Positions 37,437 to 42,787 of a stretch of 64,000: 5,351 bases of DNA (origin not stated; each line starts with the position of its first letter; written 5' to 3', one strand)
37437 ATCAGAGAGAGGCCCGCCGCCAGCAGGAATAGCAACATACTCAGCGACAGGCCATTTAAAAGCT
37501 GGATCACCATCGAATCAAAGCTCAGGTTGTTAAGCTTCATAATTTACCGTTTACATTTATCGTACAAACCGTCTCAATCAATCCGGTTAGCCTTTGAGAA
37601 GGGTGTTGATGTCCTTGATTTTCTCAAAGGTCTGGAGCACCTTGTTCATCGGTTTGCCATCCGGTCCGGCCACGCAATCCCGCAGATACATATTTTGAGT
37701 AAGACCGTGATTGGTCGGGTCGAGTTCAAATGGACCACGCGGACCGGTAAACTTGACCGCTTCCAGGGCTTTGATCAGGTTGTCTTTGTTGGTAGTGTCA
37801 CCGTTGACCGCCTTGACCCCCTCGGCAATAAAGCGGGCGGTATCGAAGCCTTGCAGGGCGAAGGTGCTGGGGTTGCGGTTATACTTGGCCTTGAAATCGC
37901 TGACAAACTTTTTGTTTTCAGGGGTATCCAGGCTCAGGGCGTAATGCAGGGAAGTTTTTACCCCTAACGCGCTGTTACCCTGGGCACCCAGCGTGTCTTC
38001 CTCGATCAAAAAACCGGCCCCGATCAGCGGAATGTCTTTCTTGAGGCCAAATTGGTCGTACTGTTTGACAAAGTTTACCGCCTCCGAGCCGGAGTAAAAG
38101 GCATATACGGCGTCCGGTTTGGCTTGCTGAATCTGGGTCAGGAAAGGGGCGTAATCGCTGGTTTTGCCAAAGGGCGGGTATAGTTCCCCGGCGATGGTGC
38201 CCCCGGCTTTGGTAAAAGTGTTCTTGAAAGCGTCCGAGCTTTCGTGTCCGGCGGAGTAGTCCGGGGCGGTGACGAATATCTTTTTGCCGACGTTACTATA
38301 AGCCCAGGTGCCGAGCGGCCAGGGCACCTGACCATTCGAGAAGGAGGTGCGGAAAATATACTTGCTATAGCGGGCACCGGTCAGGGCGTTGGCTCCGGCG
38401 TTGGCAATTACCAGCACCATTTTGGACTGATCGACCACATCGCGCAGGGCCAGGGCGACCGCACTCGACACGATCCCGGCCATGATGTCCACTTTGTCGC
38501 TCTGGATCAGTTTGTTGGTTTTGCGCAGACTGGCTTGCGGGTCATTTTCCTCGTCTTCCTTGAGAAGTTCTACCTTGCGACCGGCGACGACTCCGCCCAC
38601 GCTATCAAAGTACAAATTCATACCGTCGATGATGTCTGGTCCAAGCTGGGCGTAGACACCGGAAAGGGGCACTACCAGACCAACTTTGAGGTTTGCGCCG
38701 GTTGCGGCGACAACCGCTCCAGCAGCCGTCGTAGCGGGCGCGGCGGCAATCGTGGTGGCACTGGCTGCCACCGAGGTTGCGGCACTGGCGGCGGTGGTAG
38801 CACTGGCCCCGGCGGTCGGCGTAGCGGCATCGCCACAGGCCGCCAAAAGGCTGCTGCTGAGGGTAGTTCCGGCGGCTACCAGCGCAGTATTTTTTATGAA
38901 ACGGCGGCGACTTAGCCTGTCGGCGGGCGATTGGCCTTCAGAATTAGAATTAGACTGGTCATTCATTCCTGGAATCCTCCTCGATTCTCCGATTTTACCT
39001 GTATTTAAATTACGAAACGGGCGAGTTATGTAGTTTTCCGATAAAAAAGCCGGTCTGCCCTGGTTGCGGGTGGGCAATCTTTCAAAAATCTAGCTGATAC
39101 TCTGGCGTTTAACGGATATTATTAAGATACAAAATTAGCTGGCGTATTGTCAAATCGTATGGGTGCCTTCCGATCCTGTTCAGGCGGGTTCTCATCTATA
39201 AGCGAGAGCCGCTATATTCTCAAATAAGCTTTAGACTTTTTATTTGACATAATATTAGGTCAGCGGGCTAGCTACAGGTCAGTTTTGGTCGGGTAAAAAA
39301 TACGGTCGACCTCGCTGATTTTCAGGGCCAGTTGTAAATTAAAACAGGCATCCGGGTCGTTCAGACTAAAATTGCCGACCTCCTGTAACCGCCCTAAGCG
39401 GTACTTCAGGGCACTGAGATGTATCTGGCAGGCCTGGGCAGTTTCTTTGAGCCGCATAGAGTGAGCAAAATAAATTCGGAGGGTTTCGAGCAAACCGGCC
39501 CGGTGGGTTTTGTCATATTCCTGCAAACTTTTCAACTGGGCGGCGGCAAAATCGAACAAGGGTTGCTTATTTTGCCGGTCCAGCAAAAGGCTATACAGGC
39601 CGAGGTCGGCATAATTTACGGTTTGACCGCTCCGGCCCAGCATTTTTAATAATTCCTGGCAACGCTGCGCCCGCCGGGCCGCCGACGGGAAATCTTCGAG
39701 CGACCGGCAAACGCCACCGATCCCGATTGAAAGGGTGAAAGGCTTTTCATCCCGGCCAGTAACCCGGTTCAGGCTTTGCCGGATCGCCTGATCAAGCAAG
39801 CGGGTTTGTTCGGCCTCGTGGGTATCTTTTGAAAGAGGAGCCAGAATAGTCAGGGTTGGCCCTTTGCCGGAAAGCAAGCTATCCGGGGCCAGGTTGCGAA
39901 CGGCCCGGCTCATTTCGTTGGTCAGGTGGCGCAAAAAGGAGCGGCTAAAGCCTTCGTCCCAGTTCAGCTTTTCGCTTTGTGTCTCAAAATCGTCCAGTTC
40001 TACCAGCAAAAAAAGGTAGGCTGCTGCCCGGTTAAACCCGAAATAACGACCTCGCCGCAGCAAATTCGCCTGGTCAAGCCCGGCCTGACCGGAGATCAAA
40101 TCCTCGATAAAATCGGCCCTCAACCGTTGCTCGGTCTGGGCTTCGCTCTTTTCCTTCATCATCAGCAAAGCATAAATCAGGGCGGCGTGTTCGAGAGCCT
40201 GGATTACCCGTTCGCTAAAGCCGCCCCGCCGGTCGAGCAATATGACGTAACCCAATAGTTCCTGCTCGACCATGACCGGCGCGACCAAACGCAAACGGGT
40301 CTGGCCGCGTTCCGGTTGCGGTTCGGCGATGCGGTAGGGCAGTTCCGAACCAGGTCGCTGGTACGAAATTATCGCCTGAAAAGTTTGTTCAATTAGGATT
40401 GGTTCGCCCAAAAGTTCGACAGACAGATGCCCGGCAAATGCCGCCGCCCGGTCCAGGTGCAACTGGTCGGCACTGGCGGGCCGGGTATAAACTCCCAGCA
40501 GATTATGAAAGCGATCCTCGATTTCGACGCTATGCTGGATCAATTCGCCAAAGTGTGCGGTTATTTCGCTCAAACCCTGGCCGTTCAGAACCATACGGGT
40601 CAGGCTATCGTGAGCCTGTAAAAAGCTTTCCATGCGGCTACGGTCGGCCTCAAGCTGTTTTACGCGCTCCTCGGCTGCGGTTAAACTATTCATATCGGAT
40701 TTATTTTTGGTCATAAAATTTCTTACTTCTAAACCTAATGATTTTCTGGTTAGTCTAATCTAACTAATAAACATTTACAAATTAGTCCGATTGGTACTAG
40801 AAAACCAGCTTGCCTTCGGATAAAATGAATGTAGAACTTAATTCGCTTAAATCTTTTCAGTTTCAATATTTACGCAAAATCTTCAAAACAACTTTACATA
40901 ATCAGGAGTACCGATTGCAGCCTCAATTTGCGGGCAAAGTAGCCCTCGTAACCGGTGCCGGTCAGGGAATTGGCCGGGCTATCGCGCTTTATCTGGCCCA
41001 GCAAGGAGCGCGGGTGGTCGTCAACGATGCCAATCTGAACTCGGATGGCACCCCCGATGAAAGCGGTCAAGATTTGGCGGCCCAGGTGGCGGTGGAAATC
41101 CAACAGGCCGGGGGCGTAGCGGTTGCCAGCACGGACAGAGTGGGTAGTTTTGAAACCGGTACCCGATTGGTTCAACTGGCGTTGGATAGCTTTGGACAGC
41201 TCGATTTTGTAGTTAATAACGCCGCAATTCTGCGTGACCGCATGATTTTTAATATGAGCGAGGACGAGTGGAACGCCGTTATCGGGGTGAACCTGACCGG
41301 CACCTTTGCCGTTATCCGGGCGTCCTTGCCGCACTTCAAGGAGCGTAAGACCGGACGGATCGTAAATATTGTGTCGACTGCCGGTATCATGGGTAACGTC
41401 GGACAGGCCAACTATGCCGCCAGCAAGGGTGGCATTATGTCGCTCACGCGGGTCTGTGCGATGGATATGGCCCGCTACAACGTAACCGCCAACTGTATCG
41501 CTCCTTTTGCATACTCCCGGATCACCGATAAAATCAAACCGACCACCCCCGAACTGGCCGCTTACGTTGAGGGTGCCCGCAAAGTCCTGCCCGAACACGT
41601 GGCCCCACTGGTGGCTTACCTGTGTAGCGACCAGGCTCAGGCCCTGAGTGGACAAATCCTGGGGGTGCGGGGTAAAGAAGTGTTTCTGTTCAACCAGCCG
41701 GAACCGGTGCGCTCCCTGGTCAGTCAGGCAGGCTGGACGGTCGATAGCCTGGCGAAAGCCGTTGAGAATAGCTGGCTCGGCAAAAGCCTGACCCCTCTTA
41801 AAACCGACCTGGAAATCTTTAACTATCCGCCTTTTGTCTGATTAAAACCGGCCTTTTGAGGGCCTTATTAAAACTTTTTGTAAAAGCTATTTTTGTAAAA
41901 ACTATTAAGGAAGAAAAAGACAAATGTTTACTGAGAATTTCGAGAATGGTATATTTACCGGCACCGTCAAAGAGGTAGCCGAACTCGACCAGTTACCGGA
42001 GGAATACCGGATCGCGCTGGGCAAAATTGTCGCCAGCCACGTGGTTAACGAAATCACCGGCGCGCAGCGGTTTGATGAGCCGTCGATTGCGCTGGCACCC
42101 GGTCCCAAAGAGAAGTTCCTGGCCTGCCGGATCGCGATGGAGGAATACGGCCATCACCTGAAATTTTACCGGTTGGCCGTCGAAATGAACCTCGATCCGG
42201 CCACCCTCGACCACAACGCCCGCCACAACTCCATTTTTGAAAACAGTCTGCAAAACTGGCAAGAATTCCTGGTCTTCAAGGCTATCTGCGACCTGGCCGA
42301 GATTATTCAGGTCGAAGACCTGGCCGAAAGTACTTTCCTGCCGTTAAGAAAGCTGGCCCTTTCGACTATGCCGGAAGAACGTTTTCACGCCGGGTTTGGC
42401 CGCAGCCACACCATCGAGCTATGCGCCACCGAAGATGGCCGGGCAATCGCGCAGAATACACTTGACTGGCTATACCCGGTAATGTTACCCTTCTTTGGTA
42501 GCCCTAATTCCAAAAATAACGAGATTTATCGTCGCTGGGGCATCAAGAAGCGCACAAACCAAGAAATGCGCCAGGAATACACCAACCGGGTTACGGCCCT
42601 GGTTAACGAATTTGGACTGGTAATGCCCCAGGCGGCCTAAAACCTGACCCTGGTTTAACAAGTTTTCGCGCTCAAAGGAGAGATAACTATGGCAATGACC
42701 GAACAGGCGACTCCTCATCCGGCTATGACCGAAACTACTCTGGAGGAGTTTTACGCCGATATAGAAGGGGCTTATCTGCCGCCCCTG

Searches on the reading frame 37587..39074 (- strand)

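Call 66: search_protein_families(library=ncbifam, proteins=[window:37587-39074:-], max_evalue=1e-10)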
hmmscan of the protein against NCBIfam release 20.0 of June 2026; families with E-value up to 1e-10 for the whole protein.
window:37587-39074:- (495 aa): 3 families
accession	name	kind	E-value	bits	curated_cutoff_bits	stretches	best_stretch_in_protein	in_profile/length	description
TIGR03407.1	urea_ABC_UrtA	exception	1.9e-34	119.1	492.75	1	130-486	2-355/361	urea ABC transporter substrate-binding protein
TIGR03669.1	urea_ABC_arch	equivalog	9.8e-29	100.5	494.8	1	130-467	2-336/375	urea ABC transporter substrate-binding protein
NF011933.0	PRK15404.1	subfamily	7.1e-19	68.1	477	1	114-452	12-345/370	high-affinity branched-chain amino acid ABC transporter substrate-binding protein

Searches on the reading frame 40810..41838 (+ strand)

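Call 11: search_protein_families(library=ncbifam, proteins=[window:40810-41838:+], max_evalue=0.001)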
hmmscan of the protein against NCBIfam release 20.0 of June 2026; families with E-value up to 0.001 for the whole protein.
window:40810-41838:+ (343 aa): 212 families (the best 25 are shown)
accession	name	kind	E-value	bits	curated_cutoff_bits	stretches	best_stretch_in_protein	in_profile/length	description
NF005861.0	PRK07791.1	subfamily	1.9e-78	263.8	373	1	40-326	4-291/300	SDR family oxidoreductase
NF005862.0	PRK07792.1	equivalog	6.5e-72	242.3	414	1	37-324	8-290/307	3-oxoacyl-ACP reductase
TIGR01830.1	3oxo_ACP_reduc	equivalog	6.1e-60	202.9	297.75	1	45-288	1-236/239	3-oxoacyl-[acyl-carrier-protein] reductase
NF004198.0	PRK05653.1-3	equivalog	5.3e-56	189.8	296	1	39-288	4-244/248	3-oxoacyl-ACP reductase FabG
NF009466.0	PRK12826.1-2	subfamily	2.7e-54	184.3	222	1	43-291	4-245/248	3-oxoacyl-ACP reductase FabG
NF006110.0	PRK08261.1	equivalog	1.5e-52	179.1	410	1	36-291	208-451/454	3-oxoacyl-ACP reductase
NF004200.0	PRK05653.1-5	equivalog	1.1e-49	169.2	273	1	43-288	3-239/242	3-oxoacyl-ACP reductase FabG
NF009464.0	PRK12824.1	subfamily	1.4e-49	169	269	1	43-288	3-240/245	3-oxoacyl-ACP reductase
NF004197.0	PRK05653.1-1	equivalog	2.7e-49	168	332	1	39-288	4-244/249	3-oxoacyl-ACP reductase FabG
NF004199.0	PRK05653.1-4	equivalog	7.8e-49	166.5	301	1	39-288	2-243/247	3-oxoacyl-ACP reductase FabG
NF005559.1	PRK07231.1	subfamily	9.3e-49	166.2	215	1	40-288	2-245/249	glucose 1-dehydrogenase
TIGR03971.1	SDR_subfam_1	subfamily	3.9e-48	164.1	300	1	40-286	1-264/271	mycofactocin-coupled SDR family oxidoreductase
TIGR01829.1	AcAcCoA_reduct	subfamily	1.6e-46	158.9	302.1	1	43-289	1-239/242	acetoacetyl-CoA reductase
NF004791.0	PRK06138.1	equivalog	2.6e-45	154.7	312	1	40-288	3-247/252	SDR family oxidoreductase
NF009546.0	PRK12935.1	equivalog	3.5e-45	154.5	418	1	39-288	3-243/247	acetoacetyl-CoA reductase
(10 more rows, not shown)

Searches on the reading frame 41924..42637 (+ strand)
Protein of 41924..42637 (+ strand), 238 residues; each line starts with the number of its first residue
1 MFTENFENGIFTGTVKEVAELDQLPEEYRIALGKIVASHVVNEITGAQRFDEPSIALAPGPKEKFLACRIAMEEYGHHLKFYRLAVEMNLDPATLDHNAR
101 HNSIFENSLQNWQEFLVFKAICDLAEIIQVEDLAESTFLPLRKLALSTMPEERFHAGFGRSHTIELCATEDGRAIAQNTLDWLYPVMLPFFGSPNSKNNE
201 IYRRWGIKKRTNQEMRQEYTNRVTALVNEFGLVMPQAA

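Call 11: search_protein_families(library=ncbifam, proteins=[window:41924-42637:+], max_evalue=0.001)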
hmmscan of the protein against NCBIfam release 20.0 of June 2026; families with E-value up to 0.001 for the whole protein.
window:41924-42637:+ (238 aa): 3 families
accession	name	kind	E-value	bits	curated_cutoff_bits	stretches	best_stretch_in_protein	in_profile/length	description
TIGR02156.2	PA_CoA_Oxy1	equivalog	1.8e-22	79.8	280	1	18-236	11-236/289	1,2-phenylacetyl-CoA epoxidase subunit PaaA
TIGR02158.1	PA_CoA_Oxy3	equivalog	8.2e-10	38.9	133.35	1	47-237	9-202/237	1,2-phenylacetyl-CoA epoxidase subunit PaaC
TIGR03225.1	benzo_boxB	equivalog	0.00041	19.3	499.1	0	97-161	184-248/471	benzoyl-CoA 2,3-epoxidase subunit BoxB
